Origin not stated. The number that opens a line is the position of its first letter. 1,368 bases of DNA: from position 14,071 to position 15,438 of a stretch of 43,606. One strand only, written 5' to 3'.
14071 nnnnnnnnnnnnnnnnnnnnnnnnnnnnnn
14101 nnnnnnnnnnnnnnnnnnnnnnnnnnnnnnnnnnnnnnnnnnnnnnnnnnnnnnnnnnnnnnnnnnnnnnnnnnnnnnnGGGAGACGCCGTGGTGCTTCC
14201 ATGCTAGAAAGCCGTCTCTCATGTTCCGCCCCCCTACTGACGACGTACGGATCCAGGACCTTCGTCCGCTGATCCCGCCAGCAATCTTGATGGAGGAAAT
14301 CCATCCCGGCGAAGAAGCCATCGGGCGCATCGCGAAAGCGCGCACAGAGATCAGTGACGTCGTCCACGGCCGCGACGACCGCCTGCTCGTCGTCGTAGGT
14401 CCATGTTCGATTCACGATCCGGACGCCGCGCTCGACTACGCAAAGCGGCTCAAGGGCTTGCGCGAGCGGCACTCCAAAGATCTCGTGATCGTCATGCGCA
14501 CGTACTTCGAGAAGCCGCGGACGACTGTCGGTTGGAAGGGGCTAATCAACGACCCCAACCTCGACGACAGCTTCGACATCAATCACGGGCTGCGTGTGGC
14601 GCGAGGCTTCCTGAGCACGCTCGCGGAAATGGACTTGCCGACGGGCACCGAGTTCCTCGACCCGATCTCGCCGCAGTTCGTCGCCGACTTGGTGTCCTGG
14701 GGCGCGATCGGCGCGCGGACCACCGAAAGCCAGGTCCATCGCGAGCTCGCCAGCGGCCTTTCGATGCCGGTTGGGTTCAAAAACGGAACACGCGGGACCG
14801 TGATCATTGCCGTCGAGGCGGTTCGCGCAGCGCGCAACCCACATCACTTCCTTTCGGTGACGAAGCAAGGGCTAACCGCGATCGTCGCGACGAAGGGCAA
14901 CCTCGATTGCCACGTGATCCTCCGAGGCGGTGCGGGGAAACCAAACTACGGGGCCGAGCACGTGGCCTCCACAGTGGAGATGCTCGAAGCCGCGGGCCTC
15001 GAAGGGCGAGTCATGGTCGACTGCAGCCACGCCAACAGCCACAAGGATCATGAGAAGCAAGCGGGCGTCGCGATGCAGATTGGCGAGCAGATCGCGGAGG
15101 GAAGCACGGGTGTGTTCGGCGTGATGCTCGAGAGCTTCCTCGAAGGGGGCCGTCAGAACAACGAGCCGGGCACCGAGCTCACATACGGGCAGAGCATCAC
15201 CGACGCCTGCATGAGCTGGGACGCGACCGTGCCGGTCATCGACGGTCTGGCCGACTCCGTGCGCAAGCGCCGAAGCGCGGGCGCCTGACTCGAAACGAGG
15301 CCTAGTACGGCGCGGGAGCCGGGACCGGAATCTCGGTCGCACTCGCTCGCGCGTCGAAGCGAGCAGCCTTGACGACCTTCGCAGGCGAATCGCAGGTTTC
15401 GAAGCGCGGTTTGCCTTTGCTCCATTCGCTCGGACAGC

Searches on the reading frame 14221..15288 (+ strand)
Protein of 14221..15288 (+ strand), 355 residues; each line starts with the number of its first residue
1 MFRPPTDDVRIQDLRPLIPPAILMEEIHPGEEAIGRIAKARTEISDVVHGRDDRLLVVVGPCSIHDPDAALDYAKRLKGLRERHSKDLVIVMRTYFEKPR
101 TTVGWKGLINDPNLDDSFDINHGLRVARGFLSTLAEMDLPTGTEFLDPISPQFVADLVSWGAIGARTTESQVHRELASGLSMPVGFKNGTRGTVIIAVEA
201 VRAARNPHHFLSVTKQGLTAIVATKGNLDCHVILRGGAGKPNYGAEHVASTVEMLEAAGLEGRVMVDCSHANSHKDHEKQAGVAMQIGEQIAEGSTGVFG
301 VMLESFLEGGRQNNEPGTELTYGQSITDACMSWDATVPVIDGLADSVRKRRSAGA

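Call 48: search_protein_families(library=pfam, proteins=[window:14221-15288:+], max_evalue=0.00001)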
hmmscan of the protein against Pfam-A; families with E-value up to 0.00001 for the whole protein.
window:14221-15288:+ (355 aa): 1 family
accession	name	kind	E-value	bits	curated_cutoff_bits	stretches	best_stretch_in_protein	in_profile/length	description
PF00793.26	DAHP_synth_1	-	1e-95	320.2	25.5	1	45-337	8-266/270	DAHP synthetase I family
